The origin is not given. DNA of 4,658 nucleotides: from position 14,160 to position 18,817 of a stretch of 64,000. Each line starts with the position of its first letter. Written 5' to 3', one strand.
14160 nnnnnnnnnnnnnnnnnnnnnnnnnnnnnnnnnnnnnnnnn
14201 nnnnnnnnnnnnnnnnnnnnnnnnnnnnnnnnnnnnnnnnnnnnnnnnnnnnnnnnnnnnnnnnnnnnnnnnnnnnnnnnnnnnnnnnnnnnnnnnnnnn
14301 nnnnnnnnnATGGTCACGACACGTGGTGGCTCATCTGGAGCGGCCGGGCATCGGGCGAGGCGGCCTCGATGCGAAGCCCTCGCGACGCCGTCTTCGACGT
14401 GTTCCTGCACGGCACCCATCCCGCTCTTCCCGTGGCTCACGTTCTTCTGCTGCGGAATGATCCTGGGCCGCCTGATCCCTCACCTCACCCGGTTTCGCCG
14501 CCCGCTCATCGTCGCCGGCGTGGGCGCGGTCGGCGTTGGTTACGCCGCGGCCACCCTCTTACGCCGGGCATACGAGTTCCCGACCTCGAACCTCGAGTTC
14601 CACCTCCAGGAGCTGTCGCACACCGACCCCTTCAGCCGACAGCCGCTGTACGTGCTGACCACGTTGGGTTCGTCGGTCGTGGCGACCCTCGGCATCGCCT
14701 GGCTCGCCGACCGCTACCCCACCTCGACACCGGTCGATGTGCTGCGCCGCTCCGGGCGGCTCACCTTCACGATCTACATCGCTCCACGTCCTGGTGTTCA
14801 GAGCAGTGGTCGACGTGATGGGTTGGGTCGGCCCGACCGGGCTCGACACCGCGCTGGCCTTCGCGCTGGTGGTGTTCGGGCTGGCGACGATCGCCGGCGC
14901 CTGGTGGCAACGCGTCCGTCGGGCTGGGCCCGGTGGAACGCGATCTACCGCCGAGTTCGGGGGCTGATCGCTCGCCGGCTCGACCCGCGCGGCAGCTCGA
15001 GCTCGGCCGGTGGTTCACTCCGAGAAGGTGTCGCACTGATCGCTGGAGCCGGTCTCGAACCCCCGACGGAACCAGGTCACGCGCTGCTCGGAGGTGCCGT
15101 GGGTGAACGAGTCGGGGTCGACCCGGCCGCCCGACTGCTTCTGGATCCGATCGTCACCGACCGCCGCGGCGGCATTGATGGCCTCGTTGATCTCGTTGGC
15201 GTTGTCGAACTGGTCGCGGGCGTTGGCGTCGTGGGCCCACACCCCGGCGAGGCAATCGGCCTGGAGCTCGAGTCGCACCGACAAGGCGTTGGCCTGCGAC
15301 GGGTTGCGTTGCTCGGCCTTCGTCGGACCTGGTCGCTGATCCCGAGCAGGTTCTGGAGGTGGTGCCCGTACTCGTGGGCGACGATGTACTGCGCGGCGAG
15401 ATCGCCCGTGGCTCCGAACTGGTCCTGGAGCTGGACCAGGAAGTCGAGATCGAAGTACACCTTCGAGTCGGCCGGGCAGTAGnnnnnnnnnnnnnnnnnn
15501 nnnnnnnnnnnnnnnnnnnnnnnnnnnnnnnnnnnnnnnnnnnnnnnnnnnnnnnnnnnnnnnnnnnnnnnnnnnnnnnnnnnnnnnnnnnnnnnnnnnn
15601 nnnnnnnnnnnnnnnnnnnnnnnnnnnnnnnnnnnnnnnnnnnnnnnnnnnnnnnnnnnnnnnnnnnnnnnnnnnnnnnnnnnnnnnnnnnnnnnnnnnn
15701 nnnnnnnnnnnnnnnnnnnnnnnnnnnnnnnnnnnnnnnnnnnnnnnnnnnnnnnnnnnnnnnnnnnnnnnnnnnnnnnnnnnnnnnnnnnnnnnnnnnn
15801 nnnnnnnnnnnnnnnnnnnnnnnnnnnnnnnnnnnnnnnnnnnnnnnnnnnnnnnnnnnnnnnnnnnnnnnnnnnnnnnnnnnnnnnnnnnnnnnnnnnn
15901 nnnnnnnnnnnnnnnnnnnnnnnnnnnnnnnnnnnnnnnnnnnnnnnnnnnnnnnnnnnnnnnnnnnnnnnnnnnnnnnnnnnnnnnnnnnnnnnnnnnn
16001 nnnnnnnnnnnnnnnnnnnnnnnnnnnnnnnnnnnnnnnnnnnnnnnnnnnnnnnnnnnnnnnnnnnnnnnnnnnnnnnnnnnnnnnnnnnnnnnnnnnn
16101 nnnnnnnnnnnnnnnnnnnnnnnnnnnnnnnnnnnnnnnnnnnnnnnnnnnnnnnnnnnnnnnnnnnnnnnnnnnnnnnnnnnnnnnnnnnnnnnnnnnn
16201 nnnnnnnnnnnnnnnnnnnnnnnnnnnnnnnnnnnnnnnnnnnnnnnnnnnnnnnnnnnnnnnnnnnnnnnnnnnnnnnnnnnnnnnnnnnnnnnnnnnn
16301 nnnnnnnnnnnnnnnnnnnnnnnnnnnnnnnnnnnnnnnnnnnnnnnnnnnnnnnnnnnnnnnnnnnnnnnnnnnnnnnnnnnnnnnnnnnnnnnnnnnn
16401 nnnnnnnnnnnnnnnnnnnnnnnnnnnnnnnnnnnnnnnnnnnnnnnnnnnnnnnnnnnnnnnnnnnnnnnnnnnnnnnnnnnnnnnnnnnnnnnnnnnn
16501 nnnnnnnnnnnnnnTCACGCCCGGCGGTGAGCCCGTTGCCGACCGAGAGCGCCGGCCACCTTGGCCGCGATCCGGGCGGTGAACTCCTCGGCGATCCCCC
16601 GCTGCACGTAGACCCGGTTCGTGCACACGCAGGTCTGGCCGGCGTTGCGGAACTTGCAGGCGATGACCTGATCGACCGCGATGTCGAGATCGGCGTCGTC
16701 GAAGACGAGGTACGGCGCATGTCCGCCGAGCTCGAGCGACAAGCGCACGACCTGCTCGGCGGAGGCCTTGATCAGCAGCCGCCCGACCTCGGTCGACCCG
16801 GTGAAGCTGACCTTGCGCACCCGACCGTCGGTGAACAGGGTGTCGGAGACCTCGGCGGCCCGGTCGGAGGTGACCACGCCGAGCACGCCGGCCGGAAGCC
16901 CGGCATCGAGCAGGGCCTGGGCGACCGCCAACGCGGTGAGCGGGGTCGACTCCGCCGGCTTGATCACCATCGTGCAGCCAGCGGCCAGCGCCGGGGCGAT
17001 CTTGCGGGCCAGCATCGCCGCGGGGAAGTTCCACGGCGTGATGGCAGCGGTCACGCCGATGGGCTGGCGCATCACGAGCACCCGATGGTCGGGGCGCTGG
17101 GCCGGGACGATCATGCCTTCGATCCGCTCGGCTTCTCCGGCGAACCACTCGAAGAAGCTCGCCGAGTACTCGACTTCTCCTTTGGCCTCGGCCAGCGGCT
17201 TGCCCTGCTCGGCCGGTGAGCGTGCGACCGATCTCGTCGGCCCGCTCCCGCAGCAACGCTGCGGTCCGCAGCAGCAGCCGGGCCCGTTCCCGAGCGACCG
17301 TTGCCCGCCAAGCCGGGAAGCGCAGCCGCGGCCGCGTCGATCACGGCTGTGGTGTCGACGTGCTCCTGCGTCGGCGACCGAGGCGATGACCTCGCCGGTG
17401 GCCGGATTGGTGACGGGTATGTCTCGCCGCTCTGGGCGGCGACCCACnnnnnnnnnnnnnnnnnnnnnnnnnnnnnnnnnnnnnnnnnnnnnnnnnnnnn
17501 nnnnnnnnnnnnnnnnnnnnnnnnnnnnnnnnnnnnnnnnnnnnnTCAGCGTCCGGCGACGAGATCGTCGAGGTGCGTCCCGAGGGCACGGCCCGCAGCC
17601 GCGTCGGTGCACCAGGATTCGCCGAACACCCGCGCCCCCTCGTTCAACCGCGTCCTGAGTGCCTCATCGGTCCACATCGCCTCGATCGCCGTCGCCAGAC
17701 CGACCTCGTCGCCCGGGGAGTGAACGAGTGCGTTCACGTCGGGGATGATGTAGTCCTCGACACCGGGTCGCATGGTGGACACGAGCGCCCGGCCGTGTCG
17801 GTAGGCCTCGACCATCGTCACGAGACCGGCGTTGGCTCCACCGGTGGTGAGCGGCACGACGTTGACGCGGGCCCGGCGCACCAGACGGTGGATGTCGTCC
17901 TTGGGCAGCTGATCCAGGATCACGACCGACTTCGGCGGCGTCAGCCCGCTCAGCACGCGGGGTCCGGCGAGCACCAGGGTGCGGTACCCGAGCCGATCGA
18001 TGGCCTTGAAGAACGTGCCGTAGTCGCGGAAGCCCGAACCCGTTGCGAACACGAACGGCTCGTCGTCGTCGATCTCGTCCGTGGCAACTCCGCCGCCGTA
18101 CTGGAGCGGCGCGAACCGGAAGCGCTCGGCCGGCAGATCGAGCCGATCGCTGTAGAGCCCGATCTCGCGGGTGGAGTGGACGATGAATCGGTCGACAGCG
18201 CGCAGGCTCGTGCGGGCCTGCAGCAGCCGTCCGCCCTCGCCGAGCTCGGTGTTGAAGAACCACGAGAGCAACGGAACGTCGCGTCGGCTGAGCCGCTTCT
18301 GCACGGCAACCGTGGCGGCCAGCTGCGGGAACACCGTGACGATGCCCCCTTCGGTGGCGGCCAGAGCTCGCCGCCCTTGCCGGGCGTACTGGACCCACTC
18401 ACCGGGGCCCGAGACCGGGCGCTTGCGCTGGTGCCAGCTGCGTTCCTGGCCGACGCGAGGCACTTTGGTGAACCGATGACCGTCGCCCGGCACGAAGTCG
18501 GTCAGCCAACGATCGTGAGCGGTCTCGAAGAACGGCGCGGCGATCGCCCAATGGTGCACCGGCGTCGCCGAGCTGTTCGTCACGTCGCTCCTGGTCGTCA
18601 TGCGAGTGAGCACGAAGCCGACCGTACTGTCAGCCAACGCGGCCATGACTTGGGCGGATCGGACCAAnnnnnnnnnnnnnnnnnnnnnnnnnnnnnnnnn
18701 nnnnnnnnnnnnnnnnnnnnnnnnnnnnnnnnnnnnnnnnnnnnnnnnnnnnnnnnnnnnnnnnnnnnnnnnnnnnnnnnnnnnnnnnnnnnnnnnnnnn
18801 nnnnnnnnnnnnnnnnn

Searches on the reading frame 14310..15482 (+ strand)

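Call 75: search_protein_families(library=pfam, proteins=[window:14310-15482:+])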
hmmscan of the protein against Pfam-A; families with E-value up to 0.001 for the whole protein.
window:14310-15482:+ (390 aa): 1 family
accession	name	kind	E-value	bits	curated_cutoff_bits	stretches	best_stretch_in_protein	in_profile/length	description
PF01757.29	Acyl_transf_3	-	7.6e-05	22.4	31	1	41-157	186-284/326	Acyltransferase domain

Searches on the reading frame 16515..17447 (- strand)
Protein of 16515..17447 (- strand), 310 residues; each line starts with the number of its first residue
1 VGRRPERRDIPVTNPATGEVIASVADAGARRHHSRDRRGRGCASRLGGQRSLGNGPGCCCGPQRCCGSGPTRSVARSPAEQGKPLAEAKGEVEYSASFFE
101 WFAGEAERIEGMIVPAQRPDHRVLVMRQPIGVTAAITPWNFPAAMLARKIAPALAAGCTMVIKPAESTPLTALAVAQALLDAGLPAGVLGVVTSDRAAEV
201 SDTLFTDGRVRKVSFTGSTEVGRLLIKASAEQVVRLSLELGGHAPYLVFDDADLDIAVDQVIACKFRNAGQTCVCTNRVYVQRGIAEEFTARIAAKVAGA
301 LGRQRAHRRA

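Call 75: search_protein_families(library=pfam, proteins=[window:16515-17447:-])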
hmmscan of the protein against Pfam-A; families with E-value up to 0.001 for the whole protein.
window:16515-17447:- (310 aa): 1 family
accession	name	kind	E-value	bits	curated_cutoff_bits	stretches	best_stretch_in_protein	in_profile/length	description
PF00171.27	Aldedh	-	6.5e-86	289.1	23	1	79-298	77-294/461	Aldehyde dehydrogenase family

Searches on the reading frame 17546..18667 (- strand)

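Call 75: search_protein_families(library=pfam, proteins=[window:17546-18667:-])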
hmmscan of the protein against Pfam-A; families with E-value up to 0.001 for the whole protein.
window:17546-18667:- (373 aa): 2 families
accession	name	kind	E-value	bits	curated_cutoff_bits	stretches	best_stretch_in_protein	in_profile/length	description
PF13692.12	Glyco_trans_1_4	-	2.2e-08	34.9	27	1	231-334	36-142/142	Glycosyl transferases group 1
PF00534.26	Glycos_transf_1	-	8.6e-08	32.3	26.4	1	246-346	73-170/172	Glycosyl transferases group 1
